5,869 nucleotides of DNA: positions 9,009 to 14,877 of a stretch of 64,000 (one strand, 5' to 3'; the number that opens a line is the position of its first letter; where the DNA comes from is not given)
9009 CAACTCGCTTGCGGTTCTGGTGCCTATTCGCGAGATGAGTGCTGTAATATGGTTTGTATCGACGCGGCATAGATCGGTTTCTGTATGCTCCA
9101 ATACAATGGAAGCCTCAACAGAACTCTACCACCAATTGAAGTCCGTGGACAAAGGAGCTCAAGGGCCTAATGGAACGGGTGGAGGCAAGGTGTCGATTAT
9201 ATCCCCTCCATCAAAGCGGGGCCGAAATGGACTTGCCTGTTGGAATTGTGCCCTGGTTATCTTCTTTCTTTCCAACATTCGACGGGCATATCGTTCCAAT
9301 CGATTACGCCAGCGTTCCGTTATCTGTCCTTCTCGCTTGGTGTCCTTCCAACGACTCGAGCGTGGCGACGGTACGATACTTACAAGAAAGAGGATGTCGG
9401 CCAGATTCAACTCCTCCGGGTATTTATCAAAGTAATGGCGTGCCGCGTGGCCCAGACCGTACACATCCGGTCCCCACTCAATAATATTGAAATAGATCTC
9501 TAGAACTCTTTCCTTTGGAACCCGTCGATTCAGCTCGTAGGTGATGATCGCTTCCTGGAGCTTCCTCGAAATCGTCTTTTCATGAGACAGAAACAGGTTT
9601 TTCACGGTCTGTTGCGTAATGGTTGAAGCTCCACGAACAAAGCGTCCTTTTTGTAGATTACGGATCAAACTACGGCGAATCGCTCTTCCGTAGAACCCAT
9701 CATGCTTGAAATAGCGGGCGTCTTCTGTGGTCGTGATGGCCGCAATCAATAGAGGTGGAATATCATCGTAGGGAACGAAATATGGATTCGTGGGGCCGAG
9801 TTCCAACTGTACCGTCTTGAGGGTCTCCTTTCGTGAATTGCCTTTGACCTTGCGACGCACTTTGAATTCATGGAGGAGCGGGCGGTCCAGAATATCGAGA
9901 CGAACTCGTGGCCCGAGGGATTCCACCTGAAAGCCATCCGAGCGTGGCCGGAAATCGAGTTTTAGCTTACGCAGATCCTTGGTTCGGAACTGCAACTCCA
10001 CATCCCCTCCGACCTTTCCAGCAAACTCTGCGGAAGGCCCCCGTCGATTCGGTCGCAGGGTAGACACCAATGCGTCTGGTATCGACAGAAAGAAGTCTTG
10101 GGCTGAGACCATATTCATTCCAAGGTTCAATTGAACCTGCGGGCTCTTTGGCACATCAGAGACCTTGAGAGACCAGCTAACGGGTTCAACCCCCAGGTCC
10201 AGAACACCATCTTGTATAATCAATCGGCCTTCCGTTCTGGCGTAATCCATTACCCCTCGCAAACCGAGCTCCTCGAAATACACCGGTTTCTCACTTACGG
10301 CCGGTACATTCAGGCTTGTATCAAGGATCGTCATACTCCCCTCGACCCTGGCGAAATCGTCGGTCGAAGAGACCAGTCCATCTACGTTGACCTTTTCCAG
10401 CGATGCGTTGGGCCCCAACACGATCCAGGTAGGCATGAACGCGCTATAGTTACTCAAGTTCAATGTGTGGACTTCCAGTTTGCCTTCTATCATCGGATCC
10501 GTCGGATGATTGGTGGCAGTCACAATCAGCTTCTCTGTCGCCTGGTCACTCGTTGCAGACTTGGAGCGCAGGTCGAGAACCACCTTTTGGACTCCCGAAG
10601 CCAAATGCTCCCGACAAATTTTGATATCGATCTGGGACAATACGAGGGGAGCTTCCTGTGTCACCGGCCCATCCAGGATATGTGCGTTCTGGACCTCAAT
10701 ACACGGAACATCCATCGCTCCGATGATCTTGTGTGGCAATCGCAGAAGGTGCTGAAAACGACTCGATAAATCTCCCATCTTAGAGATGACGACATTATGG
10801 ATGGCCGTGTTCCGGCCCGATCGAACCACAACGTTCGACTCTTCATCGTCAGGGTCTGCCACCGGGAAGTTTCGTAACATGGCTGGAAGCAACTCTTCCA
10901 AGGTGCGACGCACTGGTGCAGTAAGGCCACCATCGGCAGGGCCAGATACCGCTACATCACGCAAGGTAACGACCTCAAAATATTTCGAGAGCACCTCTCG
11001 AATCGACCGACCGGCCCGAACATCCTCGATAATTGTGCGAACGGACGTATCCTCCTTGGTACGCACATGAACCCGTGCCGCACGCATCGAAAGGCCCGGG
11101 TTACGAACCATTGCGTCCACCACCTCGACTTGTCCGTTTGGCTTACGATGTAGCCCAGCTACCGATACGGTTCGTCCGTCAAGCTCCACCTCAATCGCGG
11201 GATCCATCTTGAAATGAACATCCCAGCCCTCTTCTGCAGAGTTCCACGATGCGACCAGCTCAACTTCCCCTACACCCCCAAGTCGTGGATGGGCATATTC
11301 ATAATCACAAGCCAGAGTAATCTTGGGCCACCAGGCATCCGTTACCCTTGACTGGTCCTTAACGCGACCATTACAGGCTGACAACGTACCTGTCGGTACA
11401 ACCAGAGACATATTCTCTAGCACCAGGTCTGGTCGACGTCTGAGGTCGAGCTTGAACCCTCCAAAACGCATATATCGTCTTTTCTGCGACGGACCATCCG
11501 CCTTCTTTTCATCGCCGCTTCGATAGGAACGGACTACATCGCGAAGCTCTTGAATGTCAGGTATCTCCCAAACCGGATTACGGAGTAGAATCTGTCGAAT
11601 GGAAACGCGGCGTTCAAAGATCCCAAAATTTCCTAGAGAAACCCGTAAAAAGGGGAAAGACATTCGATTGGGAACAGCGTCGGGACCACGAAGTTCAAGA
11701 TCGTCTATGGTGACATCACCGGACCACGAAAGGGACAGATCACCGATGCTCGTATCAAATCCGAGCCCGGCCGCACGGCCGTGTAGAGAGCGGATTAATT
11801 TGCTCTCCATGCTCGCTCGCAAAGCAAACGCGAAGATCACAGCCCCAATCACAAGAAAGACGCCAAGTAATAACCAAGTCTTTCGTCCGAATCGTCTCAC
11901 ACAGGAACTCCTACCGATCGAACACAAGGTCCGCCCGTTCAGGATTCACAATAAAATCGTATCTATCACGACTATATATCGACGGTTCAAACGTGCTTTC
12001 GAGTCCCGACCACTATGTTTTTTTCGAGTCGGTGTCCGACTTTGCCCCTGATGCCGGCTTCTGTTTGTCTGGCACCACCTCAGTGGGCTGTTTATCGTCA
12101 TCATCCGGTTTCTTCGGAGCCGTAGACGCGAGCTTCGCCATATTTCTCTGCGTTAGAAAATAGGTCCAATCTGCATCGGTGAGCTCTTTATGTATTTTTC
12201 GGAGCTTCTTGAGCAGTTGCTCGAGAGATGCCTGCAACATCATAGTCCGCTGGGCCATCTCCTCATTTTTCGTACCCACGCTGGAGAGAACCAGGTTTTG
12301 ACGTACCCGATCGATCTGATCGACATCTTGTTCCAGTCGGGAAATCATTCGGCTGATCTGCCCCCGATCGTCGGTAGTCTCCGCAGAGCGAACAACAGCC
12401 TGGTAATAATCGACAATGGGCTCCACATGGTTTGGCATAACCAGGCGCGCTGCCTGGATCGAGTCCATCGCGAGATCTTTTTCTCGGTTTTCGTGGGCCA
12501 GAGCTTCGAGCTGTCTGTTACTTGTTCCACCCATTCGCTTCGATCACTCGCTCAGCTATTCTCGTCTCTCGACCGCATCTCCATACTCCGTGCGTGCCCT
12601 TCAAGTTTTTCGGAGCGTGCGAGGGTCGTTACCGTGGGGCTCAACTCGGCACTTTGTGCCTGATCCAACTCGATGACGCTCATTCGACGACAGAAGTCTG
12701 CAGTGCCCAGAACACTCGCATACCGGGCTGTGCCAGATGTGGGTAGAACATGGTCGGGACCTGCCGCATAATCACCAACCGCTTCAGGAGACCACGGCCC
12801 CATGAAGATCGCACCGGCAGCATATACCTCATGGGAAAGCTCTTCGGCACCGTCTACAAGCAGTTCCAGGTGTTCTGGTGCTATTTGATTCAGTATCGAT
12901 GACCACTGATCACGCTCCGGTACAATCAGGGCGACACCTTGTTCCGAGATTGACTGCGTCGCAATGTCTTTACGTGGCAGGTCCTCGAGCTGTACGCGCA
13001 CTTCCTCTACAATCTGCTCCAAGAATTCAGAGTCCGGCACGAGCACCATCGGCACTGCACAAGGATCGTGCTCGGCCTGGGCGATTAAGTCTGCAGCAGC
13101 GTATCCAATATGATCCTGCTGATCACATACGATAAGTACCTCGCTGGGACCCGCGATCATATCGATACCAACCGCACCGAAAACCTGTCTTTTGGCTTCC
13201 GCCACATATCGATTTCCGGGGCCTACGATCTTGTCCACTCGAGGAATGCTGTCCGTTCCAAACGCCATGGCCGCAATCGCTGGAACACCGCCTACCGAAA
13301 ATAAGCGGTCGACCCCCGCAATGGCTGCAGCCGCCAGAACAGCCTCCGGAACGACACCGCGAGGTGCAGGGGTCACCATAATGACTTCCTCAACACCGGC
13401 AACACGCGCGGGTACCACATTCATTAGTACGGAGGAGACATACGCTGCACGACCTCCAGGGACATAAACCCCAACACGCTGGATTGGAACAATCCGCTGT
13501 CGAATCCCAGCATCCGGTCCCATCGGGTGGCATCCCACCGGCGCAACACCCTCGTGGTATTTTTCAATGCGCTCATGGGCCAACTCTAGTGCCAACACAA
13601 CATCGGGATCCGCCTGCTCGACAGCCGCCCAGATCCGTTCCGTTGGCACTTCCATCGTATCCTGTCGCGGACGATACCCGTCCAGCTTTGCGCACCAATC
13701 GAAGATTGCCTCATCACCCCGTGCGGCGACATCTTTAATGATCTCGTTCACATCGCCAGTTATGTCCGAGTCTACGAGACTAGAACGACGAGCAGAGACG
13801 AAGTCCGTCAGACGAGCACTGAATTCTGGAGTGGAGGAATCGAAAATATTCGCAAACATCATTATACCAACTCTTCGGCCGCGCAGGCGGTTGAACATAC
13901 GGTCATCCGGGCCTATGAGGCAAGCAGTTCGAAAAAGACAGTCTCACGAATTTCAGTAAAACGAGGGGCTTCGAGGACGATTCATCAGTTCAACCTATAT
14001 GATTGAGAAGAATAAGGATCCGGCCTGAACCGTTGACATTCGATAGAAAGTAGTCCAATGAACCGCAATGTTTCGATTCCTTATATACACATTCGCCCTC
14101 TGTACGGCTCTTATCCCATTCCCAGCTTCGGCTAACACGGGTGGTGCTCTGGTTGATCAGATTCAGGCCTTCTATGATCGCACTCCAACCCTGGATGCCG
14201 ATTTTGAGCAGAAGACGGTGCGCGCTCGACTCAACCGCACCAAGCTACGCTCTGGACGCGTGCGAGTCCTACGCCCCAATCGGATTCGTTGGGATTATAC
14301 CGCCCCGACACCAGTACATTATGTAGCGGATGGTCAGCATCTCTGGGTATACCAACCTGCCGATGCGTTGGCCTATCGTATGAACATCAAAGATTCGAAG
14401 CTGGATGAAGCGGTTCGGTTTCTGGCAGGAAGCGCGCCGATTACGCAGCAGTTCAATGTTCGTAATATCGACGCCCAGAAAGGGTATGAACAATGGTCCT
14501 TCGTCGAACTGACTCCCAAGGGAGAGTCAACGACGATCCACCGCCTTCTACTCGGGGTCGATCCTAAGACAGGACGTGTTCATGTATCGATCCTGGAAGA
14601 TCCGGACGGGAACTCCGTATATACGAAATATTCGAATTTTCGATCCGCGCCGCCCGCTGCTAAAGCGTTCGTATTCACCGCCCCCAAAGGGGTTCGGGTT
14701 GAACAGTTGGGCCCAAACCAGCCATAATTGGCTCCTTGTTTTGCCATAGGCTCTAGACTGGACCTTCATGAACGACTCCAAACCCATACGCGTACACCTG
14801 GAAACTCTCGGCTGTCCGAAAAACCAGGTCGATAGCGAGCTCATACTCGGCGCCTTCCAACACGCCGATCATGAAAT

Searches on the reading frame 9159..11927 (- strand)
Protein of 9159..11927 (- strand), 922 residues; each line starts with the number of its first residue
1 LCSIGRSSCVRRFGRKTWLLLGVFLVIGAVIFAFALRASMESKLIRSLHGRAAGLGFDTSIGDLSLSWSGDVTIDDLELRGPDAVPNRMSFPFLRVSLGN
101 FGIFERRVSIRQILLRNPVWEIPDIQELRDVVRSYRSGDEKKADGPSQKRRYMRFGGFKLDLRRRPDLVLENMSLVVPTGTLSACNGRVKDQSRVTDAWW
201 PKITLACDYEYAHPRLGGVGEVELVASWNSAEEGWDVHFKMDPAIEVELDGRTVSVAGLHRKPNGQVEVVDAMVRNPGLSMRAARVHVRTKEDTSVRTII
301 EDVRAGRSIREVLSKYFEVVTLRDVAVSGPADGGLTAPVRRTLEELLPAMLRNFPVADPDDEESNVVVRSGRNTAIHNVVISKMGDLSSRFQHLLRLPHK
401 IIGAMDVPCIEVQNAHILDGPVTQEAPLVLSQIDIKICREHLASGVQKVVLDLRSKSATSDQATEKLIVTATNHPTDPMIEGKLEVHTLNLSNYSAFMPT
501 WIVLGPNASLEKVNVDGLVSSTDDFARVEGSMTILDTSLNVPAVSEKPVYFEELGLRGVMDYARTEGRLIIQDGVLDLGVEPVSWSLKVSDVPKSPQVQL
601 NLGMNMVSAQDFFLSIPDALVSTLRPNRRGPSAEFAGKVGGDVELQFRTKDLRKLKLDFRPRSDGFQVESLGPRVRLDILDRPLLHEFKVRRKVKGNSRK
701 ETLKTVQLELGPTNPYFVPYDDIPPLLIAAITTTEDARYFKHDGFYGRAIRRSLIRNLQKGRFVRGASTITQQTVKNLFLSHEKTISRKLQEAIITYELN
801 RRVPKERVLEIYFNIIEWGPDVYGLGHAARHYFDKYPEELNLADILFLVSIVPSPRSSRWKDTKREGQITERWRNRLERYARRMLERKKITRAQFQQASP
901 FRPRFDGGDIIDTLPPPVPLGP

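Call 15: search_protein_families(library=pfam, proteins=[window:9159-11927:-], max_evalue=0.001)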
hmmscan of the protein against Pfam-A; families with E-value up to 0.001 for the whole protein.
window:9159-11927:- (922 aa): 1 family
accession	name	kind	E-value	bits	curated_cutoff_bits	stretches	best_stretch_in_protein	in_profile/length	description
PF00912.28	Transgly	-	1.2e-49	168.6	27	1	712-877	11-174/178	Transglycosylase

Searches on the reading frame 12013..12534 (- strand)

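Call 85: search_protein_families(library=pfam, proteins=[window:12013-12534:-], max_evalue=0.001)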
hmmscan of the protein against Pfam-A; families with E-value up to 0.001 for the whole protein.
window:12013-12534:- (173 aa): 1 family
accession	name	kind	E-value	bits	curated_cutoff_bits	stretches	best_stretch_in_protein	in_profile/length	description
PF05549.16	Allexi_40kDa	-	0.0004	20.5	26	1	36-131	60-154/271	Allexivirus 40kDa protein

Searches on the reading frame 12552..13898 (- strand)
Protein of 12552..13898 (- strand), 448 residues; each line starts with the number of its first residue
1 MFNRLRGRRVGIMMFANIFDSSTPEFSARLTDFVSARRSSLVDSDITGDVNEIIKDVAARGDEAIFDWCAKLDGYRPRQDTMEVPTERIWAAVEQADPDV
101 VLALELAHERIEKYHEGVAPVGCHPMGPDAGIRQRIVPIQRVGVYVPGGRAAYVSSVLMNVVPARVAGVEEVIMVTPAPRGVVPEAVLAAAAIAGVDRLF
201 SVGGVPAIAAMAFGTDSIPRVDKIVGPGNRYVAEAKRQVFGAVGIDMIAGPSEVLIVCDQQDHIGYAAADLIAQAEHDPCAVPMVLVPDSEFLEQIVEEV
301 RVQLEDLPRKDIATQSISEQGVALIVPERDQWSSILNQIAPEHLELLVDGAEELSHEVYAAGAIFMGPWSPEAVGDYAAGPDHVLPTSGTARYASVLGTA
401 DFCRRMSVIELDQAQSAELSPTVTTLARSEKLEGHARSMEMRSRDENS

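Call 15: search_protein_families(library=pfam, proteins=[window:12552-13898:-], max_evalue=0.001)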
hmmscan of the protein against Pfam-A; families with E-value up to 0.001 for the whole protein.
window:12552-13898:- (448 aa): 1 family
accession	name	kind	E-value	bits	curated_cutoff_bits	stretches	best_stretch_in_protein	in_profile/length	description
PF00815.25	Histidinol_dh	-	3.8e-149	497.6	27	1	38-442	3-410/411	Histidinol dehydrogenase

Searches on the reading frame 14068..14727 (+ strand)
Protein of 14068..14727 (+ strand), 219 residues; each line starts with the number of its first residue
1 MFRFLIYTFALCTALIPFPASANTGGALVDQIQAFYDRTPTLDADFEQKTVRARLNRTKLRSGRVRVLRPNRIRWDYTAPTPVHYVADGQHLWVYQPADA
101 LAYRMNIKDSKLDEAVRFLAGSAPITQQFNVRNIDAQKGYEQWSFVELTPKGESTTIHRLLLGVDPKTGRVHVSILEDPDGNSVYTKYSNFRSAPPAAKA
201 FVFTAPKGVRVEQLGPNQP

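Call 15: search_protein_families(library=pfam, proteins=[window:14068-14727:+], max_evalue=0.001)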
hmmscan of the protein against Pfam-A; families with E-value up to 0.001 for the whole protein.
window:14068-14727:+ (219 aa): 2 families
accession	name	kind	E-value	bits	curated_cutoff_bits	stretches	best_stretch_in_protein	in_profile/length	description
PF03548.22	LolA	-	1.6e-24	86.9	23.6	1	40-204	4-165/165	Outer membrane lipoprotein carrier protein LolA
PF09865.15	DUF2092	-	0.0005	19.9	21.2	0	58-120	37-99/212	Predicted periplasmic protein (DUF2092)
